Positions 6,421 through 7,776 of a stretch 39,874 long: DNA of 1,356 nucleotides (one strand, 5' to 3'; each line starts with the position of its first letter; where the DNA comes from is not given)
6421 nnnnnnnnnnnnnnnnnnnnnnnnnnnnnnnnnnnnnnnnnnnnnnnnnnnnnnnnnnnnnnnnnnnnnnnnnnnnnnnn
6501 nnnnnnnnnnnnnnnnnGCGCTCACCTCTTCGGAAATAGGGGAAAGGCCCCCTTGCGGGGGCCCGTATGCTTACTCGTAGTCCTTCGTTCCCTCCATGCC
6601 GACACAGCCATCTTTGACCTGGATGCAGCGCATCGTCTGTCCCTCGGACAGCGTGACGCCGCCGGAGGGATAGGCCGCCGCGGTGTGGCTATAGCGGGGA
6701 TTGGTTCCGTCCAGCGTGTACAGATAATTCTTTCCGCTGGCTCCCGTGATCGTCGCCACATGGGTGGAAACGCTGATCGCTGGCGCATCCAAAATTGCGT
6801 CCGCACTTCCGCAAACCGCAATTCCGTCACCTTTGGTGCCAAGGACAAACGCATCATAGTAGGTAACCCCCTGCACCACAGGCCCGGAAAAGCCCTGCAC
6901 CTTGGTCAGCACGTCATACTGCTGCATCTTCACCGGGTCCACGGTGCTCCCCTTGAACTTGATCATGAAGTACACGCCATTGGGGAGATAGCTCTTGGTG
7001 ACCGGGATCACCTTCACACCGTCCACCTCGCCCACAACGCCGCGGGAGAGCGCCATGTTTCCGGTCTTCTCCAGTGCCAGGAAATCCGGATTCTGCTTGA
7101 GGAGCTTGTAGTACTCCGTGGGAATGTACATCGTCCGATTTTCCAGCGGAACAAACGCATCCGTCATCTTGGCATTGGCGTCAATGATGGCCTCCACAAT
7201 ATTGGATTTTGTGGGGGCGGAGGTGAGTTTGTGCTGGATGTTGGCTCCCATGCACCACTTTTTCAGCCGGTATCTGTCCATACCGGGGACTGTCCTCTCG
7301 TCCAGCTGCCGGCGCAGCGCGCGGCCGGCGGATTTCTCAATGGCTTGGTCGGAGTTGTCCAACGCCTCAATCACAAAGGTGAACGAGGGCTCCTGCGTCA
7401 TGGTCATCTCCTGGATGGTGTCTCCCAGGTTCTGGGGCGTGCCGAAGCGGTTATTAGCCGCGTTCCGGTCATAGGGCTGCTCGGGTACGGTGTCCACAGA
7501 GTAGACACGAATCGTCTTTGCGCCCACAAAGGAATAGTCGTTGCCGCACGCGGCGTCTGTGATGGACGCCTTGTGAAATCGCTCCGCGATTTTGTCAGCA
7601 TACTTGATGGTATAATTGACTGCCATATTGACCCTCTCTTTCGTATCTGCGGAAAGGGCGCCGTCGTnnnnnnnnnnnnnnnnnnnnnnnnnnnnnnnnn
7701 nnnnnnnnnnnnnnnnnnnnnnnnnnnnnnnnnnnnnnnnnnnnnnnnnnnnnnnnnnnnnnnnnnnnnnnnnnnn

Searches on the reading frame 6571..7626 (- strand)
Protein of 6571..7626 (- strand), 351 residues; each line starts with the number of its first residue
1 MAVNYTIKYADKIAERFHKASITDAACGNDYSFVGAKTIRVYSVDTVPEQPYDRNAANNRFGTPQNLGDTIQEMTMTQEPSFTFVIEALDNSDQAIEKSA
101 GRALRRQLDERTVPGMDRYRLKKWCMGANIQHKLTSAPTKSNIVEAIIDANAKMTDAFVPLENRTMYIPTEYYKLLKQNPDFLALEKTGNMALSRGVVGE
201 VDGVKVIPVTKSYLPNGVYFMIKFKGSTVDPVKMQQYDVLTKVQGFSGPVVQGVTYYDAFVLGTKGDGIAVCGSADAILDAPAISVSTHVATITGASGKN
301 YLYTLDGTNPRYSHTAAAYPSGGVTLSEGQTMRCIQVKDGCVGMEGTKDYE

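Call 7: search_protein_families(library=phrogs, proteins=[window:6571-7626:-], max_evalue=0.01)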
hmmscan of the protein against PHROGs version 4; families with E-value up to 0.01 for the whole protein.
window:6571-7626:- (351 aa): 3 families
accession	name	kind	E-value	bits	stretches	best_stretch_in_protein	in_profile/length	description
phrog_422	-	head and packaging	1.1e-45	157.4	1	1-274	3-293/297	major head protein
phrog_267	-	head and packaging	5e-16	59.8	1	8-279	44-282/410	major head protein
phrog_283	-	head and packaging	8.1e-05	23.1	1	62-207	61-212/385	major head protein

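Call 29: search_dna_similar(query=window:6571-7626:-, collection=phages, mode=protein, max_rows=30)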
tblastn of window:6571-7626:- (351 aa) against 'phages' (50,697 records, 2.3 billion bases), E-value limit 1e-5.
Records with a match: 60; places in all: 60; records where one place covers at least 80% of the query: 0.
Best place of each record, by identity: <60% 60.
By first word of the organism name: Streptococcus 23; Staphylococcus 17; Bacillus 10; Listeria 5; Dulem 1; Thermus 1; Geobacillus 1; Clostridium 1; Caudoviricetes 1.
By host as written in the record: - 10; Listeria monocytogenes 5; Staphylococcus epidermidis 4; Staphylococcus aureus 3; Streptococcus gordonii SK184 2; Bacillus thuringiensis 4B1 2; Bacillus cereus 2; Bacillus thuringiensis subsp. tenebrionis YBT-1765 2; and 27 more.
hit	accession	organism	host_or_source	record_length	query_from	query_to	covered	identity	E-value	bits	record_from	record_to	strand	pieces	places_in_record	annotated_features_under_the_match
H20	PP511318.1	Dulem virus 31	Eulemur flavifrons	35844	1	269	77%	40.9%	4e-54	197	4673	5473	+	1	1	major capsid protein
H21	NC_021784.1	Thermus phage phi OH2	-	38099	1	275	78%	39.6%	1e-52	192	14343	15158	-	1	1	major head protein | ribosome_binding_site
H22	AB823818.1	Geobacillus phage phiOH2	-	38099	1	275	78%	39.6%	1e-52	192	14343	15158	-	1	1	Gp7 | ribosome_binding_site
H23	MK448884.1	Streptococcus phage Javan246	Streptococcus gordonii SK184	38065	1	275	78%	38.5%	5e-54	196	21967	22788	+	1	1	hypothetical protein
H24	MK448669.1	Streptococcus phage Javan11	Streptococcus agalactiae BSU248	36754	1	275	78%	37.8%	3e-53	194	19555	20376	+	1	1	hypothetical protein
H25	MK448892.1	Streptococcus phage Javan268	Streptococcus infantis SK970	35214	1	275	78%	37.8%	8e-53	193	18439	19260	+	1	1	hypothetical protein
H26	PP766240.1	Streptococcus phage phiGBSVK-F1_GBSInt11.2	Streptococcus agalactiae JN_AR_GBS66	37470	1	275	78%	37.5%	6e-53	193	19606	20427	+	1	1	hypothetical protein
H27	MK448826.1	Streptococcus phage Javan645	Streptococcus urinalis SRR067581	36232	1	275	78%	37.5%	3e-52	191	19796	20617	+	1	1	hypothetical protein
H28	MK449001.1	Streptococcus phage Javan640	Streptococcus urinalis 2285-97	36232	1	275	78%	37.5%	3e-52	191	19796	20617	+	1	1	hypothetical protein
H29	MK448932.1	Streptococcus phage Javan42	Streptococcus agalactiae ES-PW-160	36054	1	274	78%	37.6%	3e-52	191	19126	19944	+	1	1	hypothetical protein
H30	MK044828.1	Streptococcus phage 33888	-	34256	1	275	78%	36.7%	1e-52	192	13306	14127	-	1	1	carbohydrate-binding family V/XII protein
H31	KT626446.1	Bacillus phage phi4B1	Bacillus thuringiensis 4B1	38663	1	271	77%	36.4%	3e-42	162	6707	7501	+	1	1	hypothetical protein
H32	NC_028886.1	Bacillus phage phi4B1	Bacillus thuringiensis 4B1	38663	1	271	77%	36.4%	3e-42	162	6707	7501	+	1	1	major head protein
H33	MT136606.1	Bacillus phage vB_BceS_KLEB30-3S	Bacillus cereus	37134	3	269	76%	36.5%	2e-39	154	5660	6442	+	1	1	major capsid protein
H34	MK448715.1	Streptococcus phage Javan247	Streptococcus gordonii SK184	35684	1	275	78%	35.4%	1e-51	189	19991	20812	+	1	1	hypothetical protein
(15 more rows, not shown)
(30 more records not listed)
